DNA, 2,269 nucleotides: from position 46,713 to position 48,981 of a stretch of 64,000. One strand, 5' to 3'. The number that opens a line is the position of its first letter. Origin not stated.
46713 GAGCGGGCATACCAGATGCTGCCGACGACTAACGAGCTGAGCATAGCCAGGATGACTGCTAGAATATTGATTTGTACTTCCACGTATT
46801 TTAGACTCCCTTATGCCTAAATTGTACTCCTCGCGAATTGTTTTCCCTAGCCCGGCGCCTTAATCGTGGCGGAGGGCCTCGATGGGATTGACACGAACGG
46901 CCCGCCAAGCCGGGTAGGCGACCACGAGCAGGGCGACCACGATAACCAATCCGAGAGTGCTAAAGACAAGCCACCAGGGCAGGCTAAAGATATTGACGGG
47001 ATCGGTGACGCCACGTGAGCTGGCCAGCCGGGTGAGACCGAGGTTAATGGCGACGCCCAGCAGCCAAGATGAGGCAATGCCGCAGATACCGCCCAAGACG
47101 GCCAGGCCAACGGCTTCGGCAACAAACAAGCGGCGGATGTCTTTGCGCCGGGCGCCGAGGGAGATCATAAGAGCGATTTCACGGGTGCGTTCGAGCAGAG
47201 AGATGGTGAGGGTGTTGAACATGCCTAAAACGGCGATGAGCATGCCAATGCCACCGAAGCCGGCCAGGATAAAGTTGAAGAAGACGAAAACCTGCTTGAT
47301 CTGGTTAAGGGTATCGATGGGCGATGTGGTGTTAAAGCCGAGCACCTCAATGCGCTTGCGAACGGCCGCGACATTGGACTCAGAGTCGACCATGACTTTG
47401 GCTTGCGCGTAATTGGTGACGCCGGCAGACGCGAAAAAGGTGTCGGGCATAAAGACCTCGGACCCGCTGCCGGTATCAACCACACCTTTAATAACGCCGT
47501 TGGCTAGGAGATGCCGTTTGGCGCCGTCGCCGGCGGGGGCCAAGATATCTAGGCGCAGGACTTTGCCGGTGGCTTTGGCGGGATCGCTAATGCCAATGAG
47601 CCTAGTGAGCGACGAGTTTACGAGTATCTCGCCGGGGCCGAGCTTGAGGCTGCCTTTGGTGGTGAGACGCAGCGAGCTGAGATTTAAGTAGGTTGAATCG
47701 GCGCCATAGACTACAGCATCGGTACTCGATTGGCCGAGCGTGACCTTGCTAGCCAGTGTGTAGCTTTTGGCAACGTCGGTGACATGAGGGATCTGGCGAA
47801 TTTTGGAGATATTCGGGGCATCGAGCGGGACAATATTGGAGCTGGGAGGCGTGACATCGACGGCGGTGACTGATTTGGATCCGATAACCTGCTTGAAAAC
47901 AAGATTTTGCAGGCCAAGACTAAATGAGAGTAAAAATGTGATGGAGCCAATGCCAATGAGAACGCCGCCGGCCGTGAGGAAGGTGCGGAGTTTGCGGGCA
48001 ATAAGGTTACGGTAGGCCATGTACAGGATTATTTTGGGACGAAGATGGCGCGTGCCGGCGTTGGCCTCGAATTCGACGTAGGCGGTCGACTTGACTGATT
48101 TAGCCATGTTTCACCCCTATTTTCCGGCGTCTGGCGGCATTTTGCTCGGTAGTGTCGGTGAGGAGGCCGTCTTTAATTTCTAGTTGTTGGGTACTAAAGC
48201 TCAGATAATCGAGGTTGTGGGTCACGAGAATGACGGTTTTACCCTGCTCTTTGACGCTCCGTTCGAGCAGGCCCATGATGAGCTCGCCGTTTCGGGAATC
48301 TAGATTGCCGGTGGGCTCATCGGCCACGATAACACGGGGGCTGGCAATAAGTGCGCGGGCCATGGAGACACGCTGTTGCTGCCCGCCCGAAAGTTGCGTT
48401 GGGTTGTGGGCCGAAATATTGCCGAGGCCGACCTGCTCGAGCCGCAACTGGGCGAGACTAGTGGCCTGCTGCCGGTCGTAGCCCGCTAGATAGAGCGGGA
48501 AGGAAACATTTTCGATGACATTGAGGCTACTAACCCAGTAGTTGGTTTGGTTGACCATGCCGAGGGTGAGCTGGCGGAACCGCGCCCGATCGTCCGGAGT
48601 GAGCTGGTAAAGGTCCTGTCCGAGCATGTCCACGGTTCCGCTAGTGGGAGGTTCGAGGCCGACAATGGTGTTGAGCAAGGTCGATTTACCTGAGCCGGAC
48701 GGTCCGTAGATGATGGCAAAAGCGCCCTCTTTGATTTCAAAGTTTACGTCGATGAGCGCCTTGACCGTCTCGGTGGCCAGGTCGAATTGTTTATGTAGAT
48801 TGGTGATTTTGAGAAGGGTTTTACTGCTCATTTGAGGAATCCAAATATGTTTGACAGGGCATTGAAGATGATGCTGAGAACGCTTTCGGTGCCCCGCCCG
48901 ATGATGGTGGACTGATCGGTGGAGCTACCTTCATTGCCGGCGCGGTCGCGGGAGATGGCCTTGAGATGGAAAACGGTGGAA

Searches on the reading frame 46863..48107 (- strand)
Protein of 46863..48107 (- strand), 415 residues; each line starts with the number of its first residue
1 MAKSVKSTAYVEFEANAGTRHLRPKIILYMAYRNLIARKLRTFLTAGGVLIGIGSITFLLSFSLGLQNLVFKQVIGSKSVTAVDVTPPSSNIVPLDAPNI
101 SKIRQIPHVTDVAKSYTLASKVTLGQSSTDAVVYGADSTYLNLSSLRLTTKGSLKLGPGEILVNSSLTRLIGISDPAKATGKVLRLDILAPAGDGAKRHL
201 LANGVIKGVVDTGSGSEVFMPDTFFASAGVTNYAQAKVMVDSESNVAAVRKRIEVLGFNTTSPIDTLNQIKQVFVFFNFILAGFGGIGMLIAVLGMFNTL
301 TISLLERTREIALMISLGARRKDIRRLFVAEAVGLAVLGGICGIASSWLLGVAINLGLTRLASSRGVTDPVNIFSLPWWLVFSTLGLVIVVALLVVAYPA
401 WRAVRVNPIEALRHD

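Call 63: search_protein_families(library=pfam, proteins=[window:46863-48107:-], max_evalue=0.001)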
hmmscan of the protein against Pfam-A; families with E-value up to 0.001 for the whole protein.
window:46863-48107:- (415 aa): 2 families
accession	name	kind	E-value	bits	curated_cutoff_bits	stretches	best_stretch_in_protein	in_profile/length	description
PF02687.27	FtsX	-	1.3e-20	74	25.5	1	284-408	3-120/120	FtsX-like permease C-terminal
PF12704.14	MacB_PCD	-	4.9e-16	60.1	27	1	42-254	1-205/207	MacB-like periplasmic core domain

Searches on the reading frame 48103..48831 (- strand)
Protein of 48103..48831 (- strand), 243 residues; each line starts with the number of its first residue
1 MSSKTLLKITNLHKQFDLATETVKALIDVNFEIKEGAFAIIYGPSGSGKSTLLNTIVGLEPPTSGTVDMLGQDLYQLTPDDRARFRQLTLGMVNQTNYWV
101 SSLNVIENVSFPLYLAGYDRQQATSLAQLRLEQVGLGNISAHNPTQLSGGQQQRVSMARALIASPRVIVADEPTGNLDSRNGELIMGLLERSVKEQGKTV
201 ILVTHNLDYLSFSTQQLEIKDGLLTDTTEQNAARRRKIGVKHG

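Call 63: search_protein_families(library=pfam, proteins=[window:48103-48831:-], max_evalue=0.001)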
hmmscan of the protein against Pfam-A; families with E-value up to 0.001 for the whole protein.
window:48103-48831:- (243 aa): 9 families
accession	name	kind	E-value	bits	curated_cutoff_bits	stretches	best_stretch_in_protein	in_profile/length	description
PF00005.33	ABC_tran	-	1.9e-31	109.9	25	1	28-174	3-136/137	ABC transporter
PF13304.12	AAA_21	-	5.1e-07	30.5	27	0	38-59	1-22/304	AAA domain, putative AbiEii toxin, Type IV TA system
PF13166.12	AAA_13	-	9.9e-07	28.3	36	0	162-219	524-583/713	AAA domain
PF02463.25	SMC_N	-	1.4e-05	25.1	40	0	36-56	24-44/220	RecF/RecN/SMC N terminal domain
PF13191.12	AAA_16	-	0.00012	23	32.6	1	36-217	24-151/167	AAA ATPase domain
PF13401.12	AAA_22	-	0.00015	22.5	27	0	36-102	5-33/130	AAA domain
PF13555.12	AAA_29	-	0.00018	21.6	27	1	31-56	17-42/61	P-loop containing region of AAA domain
PF03193.22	RsgA_GTPase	-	0.0005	20.4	30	1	21-58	92-128/174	RsgA GTPase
PF01637.24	ATPase_2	-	0.00059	20.1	33.2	0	36-57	20-41/225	ATPase domain predominantly from Archaea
